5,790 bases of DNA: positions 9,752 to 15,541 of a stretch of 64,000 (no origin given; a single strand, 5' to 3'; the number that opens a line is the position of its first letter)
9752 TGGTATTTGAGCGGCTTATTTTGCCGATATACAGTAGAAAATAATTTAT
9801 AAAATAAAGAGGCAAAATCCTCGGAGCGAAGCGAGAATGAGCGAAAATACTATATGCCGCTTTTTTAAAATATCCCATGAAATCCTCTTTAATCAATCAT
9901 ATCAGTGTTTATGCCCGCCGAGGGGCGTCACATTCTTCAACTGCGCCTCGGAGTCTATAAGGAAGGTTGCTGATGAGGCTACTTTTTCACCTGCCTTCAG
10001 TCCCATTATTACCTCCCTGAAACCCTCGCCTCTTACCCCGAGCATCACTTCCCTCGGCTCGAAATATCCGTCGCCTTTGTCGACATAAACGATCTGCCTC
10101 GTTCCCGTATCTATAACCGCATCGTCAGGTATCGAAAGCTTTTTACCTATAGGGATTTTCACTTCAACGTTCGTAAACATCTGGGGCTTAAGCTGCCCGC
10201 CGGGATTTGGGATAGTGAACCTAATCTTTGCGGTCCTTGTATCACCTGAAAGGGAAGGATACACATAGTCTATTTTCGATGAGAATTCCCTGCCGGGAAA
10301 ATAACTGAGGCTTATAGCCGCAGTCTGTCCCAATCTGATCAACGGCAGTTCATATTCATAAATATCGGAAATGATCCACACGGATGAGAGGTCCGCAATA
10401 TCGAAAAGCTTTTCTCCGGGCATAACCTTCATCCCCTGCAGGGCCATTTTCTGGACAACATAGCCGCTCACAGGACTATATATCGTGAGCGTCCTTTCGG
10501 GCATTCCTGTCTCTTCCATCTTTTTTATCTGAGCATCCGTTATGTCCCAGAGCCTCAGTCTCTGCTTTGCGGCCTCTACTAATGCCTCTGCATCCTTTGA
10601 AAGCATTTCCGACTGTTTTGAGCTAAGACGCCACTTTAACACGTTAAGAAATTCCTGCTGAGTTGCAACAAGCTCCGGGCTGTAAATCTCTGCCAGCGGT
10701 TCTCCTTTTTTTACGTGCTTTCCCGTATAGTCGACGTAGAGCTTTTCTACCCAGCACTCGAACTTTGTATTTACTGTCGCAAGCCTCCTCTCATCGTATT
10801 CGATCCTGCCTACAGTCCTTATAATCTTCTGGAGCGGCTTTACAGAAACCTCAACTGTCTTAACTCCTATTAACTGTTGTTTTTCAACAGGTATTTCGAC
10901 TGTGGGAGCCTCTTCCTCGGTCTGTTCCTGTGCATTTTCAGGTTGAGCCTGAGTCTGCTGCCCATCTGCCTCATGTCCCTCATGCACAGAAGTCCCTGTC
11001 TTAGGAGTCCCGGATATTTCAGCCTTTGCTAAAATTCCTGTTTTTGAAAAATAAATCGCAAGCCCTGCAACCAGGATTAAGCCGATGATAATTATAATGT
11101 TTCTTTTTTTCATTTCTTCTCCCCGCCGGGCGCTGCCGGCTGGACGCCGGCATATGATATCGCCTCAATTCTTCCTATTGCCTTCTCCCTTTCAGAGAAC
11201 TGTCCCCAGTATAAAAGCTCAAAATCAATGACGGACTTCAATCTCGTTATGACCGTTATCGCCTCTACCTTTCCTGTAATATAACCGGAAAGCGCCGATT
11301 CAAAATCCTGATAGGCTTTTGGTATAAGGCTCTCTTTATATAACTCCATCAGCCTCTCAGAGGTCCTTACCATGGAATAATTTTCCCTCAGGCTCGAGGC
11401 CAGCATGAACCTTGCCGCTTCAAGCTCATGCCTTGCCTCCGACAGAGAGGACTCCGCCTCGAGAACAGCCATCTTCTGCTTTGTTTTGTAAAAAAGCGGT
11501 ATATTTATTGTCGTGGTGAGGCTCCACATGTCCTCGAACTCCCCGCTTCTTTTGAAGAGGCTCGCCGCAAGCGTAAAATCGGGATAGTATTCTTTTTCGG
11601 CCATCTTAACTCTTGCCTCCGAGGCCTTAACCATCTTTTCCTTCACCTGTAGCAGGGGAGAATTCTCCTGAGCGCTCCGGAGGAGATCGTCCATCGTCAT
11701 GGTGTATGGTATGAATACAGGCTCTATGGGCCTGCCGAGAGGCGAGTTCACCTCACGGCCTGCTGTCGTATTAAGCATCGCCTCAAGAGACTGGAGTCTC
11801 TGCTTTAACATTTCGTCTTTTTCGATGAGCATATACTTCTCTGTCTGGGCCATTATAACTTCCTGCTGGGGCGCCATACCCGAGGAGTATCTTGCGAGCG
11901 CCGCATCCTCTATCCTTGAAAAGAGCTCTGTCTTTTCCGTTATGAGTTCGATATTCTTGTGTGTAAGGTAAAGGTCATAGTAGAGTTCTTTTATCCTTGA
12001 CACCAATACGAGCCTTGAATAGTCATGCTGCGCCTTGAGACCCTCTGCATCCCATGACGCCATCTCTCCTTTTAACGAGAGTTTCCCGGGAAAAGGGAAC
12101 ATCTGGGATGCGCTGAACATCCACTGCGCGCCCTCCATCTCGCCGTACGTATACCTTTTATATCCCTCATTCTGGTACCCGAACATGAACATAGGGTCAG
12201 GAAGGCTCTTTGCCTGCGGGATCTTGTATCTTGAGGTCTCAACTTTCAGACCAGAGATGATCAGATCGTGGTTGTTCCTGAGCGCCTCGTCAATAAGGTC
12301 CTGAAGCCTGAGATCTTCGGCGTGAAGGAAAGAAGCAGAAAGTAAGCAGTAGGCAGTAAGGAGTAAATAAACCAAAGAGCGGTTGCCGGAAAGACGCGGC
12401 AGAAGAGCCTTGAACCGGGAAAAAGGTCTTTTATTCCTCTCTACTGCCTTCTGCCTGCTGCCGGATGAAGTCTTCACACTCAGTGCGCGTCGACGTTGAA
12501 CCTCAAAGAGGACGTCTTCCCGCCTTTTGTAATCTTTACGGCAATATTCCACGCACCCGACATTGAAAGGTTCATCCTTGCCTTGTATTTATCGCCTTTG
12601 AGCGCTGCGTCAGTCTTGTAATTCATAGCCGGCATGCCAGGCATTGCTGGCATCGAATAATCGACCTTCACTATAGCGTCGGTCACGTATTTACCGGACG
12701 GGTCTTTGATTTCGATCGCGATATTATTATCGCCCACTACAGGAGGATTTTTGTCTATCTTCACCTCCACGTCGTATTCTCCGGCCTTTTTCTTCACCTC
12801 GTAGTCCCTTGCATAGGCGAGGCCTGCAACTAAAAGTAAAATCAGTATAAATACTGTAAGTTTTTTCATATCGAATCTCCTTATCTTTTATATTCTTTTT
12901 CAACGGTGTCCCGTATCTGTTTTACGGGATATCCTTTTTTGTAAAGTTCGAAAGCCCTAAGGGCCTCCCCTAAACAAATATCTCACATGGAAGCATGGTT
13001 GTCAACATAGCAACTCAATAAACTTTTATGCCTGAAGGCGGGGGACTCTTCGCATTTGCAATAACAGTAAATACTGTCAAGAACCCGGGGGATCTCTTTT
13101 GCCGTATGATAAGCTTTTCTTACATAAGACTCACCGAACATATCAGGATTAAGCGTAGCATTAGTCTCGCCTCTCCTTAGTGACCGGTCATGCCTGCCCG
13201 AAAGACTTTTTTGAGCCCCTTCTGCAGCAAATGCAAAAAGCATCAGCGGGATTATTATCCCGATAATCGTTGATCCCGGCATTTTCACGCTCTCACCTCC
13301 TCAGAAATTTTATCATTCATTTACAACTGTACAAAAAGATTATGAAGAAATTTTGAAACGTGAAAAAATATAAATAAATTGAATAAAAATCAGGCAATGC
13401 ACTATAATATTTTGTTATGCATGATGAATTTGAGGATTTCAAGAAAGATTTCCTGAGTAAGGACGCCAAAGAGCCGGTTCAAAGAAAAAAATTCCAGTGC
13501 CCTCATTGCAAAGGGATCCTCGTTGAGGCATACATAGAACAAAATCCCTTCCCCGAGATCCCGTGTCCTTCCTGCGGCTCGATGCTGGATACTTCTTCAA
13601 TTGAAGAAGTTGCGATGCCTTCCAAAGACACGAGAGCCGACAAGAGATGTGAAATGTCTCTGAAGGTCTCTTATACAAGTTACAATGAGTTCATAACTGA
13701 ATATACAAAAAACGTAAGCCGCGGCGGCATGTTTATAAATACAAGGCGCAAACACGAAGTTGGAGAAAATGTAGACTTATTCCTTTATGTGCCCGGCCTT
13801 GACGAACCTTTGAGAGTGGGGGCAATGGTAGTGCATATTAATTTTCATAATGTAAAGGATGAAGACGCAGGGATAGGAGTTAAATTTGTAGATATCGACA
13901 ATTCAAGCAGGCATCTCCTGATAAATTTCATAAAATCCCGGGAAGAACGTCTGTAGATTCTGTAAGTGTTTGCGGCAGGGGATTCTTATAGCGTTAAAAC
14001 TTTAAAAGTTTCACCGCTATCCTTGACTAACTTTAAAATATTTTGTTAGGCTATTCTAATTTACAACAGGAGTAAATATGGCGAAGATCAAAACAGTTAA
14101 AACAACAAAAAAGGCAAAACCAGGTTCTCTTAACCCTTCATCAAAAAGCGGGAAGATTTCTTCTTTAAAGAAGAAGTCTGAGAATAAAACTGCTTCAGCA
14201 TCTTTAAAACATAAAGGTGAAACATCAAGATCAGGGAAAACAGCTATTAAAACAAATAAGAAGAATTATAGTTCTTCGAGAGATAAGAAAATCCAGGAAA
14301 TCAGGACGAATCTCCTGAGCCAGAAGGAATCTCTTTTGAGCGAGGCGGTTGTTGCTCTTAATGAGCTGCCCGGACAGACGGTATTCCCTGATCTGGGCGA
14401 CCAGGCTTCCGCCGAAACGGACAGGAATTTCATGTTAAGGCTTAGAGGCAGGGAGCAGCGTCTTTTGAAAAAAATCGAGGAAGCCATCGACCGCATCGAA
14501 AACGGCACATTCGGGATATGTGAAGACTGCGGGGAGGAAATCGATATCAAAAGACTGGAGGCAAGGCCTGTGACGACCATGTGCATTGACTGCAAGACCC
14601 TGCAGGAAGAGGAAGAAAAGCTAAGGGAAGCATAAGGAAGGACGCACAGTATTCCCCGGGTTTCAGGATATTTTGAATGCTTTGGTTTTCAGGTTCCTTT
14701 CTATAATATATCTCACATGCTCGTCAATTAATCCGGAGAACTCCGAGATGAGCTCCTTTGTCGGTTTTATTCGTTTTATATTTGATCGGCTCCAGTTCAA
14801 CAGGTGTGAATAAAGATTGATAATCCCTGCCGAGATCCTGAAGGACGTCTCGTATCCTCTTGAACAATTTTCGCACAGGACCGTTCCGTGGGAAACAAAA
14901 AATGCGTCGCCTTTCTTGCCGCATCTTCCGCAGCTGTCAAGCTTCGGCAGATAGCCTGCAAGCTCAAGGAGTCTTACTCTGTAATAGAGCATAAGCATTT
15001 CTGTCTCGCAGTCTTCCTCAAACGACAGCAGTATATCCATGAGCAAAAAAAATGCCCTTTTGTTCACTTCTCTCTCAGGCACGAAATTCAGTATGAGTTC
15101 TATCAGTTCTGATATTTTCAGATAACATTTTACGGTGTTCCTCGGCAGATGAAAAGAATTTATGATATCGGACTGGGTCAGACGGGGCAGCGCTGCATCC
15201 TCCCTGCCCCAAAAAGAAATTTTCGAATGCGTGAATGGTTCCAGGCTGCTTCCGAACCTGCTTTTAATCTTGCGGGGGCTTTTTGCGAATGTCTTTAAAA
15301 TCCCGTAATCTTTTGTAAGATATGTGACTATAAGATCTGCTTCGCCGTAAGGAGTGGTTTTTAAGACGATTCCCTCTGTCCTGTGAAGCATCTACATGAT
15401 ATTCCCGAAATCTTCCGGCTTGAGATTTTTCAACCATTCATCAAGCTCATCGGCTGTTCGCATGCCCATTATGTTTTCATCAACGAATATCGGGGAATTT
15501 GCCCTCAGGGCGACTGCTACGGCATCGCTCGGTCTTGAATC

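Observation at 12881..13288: Probable selenocysteine (UGA) recoding in a CYCXC-motif periplasmic protein that heads the copper-efflux operon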

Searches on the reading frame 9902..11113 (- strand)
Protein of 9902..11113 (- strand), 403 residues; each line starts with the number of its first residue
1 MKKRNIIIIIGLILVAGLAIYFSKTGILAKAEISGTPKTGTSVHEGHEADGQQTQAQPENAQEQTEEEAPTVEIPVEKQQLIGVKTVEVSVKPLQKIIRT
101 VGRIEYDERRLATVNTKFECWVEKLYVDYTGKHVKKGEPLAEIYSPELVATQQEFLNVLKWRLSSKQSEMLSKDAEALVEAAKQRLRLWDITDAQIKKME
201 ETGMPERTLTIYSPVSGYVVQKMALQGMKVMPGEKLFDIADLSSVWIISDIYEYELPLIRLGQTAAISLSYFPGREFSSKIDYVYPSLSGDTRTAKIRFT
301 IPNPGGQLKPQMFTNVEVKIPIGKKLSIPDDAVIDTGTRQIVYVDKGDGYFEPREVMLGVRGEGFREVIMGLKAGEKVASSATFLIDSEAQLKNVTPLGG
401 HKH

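Call 13: search_protein_families(library=ncbifam, proteins=[window:9902-11113:-], max_evalue=0.00001)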
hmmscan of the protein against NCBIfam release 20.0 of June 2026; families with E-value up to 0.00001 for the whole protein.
window:9902-11113:- (403 aa): 8 families
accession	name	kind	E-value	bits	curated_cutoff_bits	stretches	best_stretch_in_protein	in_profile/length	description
TIGR00999.1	8a0102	subfamily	1.6e-46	158.6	319.3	1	131-387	1-271/271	CzcB/NccB family metal efflux transporter periplasmic adaptor subunit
NF007303.0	PRK09783.1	subfamily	1.4e-40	139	390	1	58-393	75-399/414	copper/silver efflux system membrane fusion protein CusB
TIGR01730.1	RND_mfp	subfamily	5.1e-33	114.4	94.9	1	84-379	1-306/322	efflux RND transporter periplasmic adaptor subunit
NF045680.1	DiMtlExpIhpB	equivalog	3.3e-29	101.9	450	1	211-389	137-317/326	divalent metal ion exporter adaptor subunit IhpB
NF008606.0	PRK11578.1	equivalog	1.1e-13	51.1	342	1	192-380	163-362/371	macrolide transporter subunit MacA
TIGR00998.1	8a0101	subfamily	1.6e-08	33.9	390.8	1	206-284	202-281/334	EmrA/EmrK family multidrug efflux transporter periplasmic adaptor subunit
NF000272.2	OqxA_adapt_sub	exception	2.5e-08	33.3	835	1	269-379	252-363/391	multidrug efflux RND transporter periplasmic adaptor subunit OqxA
TIGR02971.1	heterocyst_DevB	subfamily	1.5e-07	31.2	129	0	190-274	180-269/327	ABC exporter membrane fusion protein, DevB family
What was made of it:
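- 9902..11113 (-): Periplasmic adaptor (membrane fusion protein) of CusB/CzcB type. The CusB and CzcB subfamily models are below theirs (call 13).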

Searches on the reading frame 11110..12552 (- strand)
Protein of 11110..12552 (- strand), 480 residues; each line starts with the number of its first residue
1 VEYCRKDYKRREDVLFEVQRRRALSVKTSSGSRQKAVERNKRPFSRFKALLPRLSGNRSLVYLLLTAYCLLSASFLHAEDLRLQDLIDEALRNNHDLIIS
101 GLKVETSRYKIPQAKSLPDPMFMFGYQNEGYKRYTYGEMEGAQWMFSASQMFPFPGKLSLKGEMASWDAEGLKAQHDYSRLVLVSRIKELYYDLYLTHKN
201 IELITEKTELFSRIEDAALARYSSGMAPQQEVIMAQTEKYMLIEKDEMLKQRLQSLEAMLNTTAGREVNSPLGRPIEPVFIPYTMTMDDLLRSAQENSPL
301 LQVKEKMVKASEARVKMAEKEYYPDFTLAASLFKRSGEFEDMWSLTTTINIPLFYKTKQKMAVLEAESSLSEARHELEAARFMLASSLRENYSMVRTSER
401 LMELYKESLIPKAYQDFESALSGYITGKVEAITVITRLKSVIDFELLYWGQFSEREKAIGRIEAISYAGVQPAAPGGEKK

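Call 13: search_protein_families(library=ncbifam, proteins=[window:11110-12552:-], max_evalue=0.00001)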
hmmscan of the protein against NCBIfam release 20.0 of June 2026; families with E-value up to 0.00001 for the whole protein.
window:11110-12552:- (480 aa): 5 families
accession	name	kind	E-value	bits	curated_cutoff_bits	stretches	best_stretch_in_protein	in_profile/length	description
TIGR01844.1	type_I_sec_TolC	subfamily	4.9e-15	55.5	225.15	1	81-409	3-341/414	TolC family outer membrane protein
NF045679.1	DiMtlExpIhpA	equivalog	9.5e-15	54.2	650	1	73-442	23-388/424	divalent metal ion exporter subunit IhpA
TIGR01845.1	outer_NodT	subfamily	9.5e-14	51.1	210.05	1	80-354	56-346/460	efflux transporter outer membrane subunit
NF047721.1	ToxDrgExpTdeA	equivalog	2.4e-08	33.4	550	1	79-380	55-364/455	toxin/drug exporter TdeA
NF007347.1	PRK09837.1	subfamily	5.4e-07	28.9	598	1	80-361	61-351/461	Cu(I)/Ag(I) efflux RND transporter outer membrane protein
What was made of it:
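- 11110..12552 (-): Outer-membrane factor (TolC/CusC-like). The true start is probably downstream of the listed GTG. Weak TolC, NodT and CusC family matches, all below their cut-offs (call 13).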

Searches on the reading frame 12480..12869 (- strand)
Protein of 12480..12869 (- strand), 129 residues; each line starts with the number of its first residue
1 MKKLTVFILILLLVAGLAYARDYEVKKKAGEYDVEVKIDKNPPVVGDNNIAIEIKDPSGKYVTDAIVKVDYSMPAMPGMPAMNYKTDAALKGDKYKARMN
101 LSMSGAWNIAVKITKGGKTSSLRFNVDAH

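Call 13: search_protein_families(library=ncbifam, proteins=[window:12480-12869:-], max_evalue=0.00001)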
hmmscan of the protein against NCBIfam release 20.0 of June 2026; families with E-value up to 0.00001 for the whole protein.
window:12480-12869:- (129 aa): 0 families

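Call 35: search_protein_families(library=pfam, proteins=[window:12480-12869:-], max_evalue=0.1)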
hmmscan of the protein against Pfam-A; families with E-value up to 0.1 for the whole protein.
window:12480-12869:- (129 aa): 4 families
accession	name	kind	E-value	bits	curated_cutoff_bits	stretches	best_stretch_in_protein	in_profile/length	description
PF13115.11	YtkA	-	1.1e-19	71.3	25.9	1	27-111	2-84/85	YtkA-like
PF05751.16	FixH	-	0.00019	21.9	23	1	14-122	44-145/150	FixH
PF25548.1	DUF7926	-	0.046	14.3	33.5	1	18-116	88-181/181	Domain of unknown function (DUF7926)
PF08139.17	LPAM_1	-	0.068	14.1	20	1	1-16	1-16/18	Prokaryotic membrane lipoprotein lipid attachment site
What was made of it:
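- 12480..12869 (-): YtkA-like (CtaK-family) Met-rich exported protein (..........). Its ribosome-binding site overlaps the selenoprotein stop codon. PF13115 at 71.3 bits (call 35).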

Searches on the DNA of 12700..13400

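Call 9: search_rna_families(source=window, start=12700, end=13400, threshold=evalue, max_evalue=10, show_alignments=3)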
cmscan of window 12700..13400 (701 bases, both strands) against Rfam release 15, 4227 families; matches with E-value up to 10: 2.
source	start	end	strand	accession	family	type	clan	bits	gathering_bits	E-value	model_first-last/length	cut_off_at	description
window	13075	13113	+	RF00490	S-element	Cis-reg;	-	16.1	47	8.1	1-67/67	no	S-element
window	13227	13285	+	RF01394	isrK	Gene; sRNA;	-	11.8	50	7.8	1-77/77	no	isrK Hfq binding RNA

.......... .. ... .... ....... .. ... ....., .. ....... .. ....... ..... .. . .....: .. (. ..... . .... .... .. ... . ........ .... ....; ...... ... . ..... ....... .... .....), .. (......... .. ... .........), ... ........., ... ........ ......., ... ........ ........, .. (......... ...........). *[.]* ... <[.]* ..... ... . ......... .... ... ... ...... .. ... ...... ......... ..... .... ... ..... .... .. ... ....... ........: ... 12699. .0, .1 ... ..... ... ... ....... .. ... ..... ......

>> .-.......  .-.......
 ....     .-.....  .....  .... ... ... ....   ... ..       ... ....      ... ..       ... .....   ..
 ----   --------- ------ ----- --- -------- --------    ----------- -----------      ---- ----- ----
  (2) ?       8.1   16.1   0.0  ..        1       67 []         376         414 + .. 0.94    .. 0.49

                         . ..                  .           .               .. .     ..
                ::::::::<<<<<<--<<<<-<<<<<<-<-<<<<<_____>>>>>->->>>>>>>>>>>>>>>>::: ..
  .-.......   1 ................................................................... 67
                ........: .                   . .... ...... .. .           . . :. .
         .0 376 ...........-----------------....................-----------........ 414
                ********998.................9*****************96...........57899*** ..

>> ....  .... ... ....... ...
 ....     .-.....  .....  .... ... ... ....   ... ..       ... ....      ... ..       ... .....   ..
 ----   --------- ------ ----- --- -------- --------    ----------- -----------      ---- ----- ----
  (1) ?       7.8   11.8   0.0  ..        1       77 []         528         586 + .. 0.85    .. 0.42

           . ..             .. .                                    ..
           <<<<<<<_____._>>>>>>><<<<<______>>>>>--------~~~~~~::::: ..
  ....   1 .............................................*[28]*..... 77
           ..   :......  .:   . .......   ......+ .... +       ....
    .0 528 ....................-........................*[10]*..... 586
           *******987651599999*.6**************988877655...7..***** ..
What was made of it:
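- No Rfam family matches the region (call 9).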

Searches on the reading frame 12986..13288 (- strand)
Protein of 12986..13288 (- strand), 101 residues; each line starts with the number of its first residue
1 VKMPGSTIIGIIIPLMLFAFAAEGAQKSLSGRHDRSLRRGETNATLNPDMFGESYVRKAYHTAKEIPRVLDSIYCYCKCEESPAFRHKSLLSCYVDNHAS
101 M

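Call 6: search_protein_families(library=pfam, proteins=[window:12986-13288:-], max_evalue=1)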
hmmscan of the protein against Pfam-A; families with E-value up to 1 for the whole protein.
seq(101 aa): 1 family
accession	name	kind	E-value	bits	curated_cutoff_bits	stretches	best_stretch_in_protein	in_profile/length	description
PF13798.11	PCYCGC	-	2.2e-05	24.8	25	1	54-99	52-95/153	Protein of unknown function with PCYCGC motif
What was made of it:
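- On Pfam PF13798 PCYCGC: 24.8 bits, just below the threshold, when truncated (call 6).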

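Call 7: search_protein_families(library=ncbifam, proteins=[window:12986-13288:-], max_evalue=1)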
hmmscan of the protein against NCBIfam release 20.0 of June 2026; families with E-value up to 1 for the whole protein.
seq(101 aa): 1 family
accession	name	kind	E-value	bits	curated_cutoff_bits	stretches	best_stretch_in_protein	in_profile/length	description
NF041379.1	OS_HP4_CYCXC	equivalog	2.9e-21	75.3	90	1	43-100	2-56/90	CYCXC family (seleno)protein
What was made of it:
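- On NCBIfam NF041379 CYCXC family (seleno)protein (OS_HP4): Only 75.3 bits over model positions 2-56 when truncated at the UGA (call 7).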

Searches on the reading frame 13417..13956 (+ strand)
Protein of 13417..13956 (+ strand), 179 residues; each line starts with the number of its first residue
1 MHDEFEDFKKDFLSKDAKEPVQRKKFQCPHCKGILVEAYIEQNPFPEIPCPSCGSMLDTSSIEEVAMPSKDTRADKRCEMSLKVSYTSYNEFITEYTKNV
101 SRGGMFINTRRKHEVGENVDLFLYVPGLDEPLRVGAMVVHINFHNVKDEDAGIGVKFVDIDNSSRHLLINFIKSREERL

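Call 13: search_protein_families(library=ncbifam, proteins=[window:13417-13956:+], max_evalue=0.00001)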
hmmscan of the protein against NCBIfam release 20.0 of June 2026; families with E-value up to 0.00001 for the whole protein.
window:13417-13956:+ (179 aa): 1 family
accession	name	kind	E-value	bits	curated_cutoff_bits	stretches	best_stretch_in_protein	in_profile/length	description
TIGR02266.1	gmx_TIGR02266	paralog_domain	1.1e-20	73.6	68.7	1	77-172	1-95/96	TIGR02266 family protein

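Call 35: search_protein_families(library=pfam, proteins=[window:13417-13956:+], max_evalue=0.1)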
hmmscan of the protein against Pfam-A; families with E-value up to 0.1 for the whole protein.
window:13417-13956:+ (179 aa): 13 families
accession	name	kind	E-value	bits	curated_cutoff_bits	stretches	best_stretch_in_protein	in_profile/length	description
PF07238.19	PilZ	-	2.4e-14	54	22.5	1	72-173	2-101/102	PilZ domain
PF23548.1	Zn_ribbon_FGT1_2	-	0.00015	21.7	27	0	48-57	3-12/35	FORGETTER1 second zinc ribbon domain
PF13248.11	Zn_ribbon_3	-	0.0009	19.1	27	0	47-61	2-16/26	zinc-ribbon domain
PF13453.11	Zn_ribbon_TFIIB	-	0.0072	16.2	22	0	27-37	21-31/41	Transcription factor zinc-finger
PF12760.12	Zn_ribbon_IS1595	-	0.008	16.6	25.4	0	38-64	8-34/46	Transposase zinc-ribbon domain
PF24460.1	DUF7575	-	0.0081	15.9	28.5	0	48-59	4-15/28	Domain of unknown function (DUF7575)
PF17848.7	Zn_ribbon_ACC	-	0.011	16.3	24.5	0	50-57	4-11/26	Acetyl-CoA carboxylase zinc finger domain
PF05129.18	Zn_ribbon_Elf1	-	0.039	14.5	29.8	0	17-60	15-59/79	Transcription elongation factor Elf1 like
PF12773.13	DZR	-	0.048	14.3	27.3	1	19-59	6-36/45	Double zinc ribbon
PF08271.17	Zn_Ribbon_TF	-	0.053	13.5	29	0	26-64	1-36/43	TFIIB zinc-binding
PF10235.14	Cript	-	0.059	14.5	25.5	0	13-62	31-86/90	Microtubule-associated protein CRIPT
PF05605.18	zf-Di19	-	0.09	13.5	27.5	0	25-32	2-9/54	Drought induced 19 protein (Di19), zinc-binding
PF25206.1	DUF7836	-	0.092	13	26.7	0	10-32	15-37/59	Domain of unknown function (DUF7836)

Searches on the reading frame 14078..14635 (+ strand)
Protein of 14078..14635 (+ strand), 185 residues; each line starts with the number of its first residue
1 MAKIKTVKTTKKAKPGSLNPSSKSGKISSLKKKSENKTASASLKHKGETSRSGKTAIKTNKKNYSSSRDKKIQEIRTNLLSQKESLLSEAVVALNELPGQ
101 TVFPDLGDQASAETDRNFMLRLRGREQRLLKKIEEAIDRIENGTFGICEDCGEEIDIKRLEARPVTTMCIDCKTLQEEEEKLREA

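Call 13: search_protein_families(library=ncbifam, proteins=[window:14078-14635:+], max_evalue=0.00001)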
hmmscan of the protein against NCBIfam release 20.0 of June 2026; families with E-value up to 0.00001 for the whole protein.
window:14078-14635:+ (185 aa): 5 families
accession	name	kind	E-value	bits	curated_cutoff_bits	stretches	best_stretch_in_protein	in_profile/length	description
TIGR02420.1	dksA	equivalog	2.2e-35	121.4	115.5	1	70-174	4-109/110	RNA polymerase-binding protein DksA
NF008045.0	PRK10778.1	equivalog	1.7e-23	83.5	289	1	100-181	66-147/151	RNA polymerase-binding protein DksA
NF033459.1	DksA_like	equivalog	1.1e-20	74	105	1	71-179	2-112/113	RNA polymerase-binding protein DksA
TIGR02890.1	bacill_yteA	subfamily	1.8e-19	70.4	134.4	1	88-180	31-121/159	regulatory protein, yteA family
TIGR02419.1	C4_traR_proteo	subfamily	1.1e-09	38.8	59.7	1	126-177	15-64/64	phage/conjugal plasmid C-4 type zinc finger protein, TraR family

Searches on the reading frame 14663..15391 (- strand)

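Call 13: search_protein_families(library=ncbifam, proteins=[window:14663-15391:-], max_evalue=0.00001)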
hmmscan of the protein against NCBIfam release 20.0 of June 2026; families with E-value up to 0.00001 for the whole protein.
window:14663-15391:- (242 aa): 1 family
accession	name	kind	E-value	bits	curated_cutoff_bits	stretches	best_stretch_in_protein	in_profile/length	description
TIGR00613.1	reco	equivalog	2.3e-42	145.1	48.7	1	4-239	2-235/239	DNA repair protein RecO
